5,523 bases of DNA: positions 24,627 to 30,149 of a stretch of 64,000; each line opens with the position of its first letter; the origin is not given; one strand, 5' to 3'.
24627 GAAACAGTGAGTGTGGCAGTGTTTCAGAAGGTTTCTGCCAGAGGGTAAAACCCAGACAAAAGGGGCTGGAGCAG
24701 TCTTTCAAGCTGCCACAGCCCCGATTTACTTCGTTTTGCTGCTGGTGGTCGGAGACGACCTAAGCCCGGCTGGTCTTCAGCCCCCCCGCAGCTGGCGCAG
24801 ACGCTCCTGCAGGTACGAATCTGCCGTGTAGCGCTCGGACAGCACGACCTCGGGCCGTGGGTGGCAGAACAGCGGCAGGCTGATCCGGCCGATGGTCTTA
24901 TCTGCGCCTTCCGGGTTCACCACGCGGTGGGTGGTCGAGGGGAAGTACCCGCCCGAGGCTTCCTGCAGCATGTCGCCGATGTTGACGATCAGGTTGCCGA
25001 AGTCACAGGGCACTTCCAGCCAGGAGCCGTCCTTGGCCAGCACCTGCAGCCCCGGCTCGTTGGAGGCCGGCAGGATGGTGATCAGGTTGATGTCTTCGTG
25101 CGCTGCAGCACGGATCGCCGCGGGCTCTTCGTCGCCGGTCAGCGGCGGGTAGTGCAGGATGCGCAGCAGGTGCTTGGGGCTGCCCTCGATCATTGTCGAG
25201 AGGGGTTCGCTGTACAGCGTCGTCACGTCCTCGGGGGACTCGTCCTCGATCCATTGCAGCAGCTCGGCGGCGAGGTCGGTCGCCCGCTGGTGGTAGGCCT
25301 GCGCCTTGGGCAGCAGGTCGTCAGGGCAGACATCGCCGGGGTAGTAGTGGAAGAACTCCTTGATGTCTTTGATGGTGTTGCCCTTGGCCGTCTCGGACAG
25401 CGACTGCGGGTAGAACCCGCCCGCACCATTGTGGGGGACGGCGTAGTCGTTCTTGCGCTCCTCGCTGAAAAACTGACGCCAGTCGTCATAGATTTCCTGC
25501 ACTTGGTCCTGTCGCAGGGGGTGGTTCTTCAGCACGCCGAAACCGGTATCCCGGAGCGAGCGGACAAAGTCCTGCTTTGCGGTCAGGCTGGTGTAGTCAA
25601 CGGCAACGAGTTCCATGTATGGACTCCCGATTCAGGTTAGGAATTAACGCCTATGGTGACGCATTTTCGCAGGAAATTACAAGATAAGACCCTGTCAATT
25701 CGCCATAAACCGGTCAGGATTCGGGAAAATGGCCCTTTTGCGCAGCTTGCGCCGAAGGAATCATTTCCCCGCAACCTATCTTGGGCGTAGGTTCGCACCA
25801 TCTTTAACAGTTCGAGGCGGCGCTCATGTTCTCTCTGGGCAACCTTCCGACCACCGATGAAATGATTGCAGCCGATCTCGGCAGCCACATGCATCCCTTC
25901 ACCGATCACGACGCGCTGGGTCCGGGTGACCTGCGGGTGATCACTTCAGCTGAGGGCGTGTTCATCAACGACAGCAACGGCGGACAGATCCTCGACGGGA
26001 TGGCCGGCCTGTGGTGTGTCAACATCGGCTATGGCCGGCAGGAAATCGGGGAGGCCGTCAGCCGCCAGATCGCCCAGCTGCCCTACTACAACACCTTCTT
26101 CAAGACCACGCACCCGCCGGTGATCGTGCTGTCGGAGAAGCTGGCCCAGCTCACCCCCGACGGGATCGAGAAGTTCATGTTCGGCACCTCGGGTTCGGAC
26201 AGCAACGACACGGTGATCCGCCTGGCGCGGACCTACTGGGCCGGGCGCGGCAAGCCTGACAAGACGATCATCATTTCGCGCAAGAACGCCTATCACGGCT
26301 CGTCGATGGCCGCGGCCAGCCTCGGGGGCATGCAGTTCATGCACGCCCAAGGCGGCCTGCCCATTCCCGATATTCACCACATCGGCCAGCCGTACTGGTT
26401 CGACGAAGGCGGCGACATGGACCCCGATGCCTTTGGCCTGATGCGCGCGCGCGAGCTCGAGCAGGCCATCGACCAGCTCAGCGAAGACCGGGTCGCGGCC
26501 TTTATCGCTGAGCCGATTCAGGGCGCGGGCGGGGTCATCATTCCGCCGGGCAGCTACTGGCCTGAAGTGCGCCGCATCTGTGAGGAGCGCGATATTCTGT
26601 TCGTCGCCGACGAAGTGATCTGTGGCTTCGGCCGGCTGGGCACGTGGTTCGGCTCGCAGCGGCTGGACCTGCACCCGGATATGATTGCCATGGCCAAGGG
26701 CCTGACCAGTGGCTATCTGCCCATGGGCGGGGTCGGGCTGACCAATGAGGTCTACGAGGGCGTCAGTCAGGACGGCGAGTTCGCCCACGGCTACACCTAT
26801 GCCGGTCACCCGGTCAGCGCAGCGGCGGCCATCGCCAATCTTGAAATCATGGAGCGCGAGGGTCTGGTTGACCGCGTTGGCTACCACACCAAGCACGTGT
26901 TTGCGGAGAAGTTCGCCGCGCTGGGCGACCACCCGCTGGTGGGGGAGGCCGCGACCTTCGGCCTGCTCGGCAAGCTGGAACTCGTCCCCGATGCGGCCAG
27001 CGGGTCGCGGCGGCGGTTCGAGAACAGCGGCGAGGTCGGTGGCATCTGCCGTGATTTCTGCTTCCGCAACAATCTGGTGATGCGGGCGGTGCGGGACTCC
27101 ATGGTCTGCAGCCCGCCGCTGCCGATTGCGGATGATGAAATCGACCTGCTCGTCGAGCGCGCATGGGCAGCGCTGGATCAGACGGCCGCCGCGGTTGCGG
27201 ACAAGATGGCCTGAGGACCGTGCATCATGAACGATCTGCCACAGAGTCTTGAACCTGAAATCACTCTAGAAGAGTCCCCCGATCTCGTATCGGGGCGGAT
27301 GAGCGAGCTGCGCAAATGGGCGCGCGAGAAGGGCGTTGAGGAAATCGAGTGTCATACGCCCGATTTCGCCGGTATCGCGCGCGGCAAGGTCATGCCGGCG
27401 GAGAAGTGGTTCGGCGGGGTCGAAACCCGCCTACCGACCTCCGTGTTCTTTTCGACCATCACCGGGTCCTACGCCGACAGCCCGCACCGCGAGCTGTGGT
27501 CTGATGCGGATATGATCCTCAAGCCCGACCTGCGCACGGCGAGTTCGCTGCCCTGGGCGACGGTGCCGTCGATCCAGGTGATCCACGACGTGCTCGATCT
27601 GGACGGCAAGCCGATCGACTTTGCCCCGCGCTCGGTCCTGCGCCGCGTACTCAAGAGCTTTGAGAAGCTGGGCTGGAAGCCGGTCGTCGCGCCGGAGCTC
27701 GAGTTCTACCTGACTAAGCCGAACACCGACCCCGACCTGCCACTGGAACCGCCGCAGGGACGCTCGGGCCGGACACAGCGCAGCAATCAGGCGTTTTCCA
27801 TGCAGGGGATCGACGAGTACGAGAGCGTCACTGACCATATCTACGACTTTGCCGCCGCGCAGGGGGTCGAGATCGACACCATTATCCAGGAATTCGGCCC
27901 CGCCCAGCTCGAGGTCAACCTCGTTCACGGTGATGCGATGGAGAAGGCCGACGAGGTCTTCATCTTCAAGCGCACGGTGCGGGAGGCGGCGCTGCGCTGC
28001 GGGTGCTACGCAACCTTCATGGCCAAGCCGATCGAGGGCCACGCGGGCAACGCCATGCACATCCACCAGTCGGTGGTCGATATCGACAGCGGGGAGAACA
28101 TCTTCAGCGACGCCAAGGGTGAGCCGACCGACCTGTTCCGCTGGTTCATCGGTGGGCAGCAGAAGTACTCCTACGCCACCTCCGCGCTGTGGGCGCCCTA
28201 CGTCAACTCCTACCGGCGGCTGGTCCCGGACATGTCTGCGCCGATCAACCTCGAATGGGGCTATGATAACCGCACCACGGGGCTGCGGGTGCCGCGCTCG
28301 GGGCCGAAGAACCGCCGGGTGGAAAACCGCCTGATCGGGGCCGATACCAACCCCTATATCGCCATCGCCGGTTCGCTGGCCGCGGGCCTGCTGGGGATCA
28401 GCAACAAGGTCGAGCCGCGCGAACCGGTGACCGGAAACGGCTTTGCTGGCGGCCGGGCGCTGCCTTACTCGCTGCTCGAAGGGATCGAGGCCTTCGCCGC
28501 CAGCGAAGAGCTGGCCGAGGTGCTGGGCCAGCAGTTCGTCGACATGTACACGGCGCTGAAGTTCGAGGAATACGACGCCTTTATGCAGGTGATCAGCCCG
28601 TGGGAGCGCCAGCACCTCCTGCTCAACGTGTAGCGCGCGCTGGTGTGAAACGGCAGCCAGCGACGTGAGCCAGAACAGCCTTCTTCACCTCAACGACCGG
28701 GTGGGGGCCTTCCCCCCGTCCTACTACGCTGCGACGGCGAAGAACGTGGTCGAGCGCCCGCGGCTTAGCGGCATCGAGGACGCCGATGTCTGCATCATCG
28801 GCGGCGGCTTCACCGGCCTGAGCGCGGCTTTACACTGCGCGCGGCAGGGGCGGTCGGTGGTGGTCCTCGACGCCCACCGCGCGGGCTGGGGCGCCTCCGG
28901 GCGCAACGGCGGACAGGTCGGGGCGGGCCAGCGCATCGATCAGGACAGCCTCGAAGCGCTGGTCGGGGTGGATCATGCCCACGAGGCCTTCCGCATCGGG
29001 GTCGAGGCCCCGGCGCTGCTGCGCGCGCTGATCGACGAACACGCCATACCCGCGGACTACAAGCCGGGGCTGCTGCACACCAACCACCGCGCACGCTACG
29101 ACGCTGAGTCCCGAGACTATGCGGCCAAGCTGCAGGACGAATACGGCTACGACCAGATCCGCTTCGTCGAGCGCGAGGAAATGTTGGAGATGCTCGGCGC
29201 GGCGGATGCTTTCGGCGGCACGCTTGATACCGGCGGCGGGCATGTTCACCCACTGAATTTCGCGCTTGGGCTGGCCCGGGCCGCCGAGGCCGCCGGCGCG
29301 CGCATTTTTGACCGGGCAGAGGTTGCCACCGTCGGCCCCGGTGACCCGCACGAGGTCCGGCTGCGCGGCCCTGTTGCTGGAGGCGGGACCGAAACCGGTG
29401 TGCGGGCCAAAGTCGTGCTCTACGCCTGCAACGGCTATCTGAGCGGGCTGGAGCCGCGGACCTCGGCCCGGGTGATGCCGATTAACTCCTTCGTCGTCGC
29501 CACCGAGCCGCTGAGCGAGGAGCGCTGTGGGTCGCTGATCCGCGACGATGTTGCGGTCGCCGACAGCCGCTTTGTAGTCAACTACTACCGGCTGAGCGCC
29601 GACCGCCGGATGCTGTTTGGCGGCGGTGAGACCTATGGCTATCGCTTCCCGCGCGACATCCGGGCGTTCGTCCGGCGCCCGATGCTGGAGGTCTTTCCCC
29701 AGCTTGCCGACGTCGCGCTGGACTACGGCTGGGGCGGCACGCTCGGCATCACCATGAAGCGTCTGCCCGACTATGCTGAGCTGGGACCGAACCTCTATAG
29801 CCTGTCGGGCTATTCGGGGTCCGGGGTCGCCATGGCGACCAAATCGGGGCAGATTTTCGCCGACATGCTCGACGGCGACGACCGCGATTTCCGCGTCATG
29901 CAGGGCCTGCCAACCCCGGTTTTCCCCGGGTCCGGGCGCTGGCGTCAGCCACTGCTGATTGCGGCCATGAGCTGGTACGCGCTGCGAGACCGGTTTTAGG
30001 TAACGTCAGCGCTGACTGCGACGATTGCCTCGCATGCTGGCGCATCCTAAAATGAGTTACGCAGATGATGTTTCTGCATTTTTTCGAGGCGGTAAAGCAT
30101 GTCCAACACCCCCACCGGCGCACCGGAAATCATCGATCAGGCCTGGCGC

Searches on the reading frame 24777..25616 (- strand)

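Call 67: search_protein_families(library=pfam, proteins=[window:24777-25616:-], max_evalue=0.00001)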
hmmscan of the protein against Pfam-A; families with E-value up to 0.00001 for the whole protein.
window:24777-25616:- (279 aa): 2 families
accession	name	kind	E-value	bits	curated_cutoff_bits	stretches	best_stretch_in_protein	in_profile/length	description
PF03171.26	2OG-FeII_Oxy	-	3.2e-20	72.8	23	1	149-253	3-101/101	2OG-Fe(II) oxygenase superfamily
PF14226.12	DIOX_N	-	2.2e-08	35.2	27.3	1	16-93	20-96/117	non-haem dioxygenase in morphine synthesis N-terminal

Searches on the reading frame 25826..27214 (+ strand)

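Call 67: search_protein_families(library=pfam, proteins=[window:25826-27214:+], max_evalue=0.00001)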
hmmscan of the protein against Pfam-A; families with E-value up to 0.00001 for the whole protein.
window:25826-27214:+ (462 aa): 1 family
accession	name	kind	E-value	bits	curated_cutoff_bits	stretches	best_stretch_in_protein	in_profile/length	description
PF00202.27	Aminotran_3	-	7.7e-75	252.5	30.5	1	37-445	11-398/403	Aminotransferase class-III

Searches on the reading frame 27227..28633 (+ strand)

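Call 67: search_protein_families(library=pfam, proteins=[window:27227-28633:+], max_evalue=0.00001)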
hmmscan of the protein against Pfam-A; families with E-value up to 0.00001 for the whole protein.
window:27227-28633:+ (468 aa): 1 family
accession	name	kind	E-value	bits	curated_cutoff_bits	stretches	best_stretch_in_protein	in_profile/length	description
PF00120.29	Gln-synt_C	-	1.4e-103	347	24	1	133-462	3-342/344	Glutamine synthetase, catalytic domain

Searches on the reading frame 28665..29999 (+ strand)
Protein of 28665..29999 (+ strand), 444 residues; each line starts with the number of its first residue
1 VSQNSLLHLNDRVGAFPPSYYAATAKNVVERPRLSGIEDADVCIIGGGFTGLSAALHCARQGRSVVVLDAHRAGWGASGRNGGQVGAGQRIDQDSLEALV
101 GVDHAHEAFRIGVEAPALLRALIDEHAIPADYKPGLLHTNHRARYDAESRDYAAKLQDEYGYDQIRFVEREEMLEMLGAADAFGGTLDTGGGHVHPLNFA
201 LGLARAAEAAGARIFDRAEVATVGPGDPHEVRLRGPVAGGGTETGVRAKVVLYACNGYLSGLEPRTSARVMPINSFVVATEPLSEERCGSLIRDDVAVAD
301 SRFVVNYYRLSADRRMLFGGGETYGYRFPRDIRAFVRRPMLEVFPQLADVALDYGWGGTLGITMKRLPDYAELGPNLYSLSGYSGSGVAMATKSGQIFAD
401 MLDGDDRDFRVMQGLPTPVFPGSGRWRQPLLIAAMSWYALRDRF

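Call 67: search_protein_families(library=pfam, proteins=[window:28665-29999:+], max_evalue=0.00001)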
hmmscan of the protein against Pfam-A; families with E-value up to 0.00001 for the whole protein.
window:28665-29999:+ (444 aa): 3 families
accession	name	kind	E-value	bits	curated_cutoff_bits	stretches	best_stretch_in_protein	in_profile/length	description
PF01266.30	DAO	-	3.8e-62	211.3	27.9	1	41-401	1-353/353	FAD dependent oxidoreductase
PF13450.12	NAD_binding_8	-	2.9e-06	27.9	21.9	1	44-78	1-37/68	NAD(P)-binding Rossmann-like domain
PF00890.30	FAD_binding_2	-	3.4e-06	27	20.4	1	41-259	1-205/414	FAD binding domain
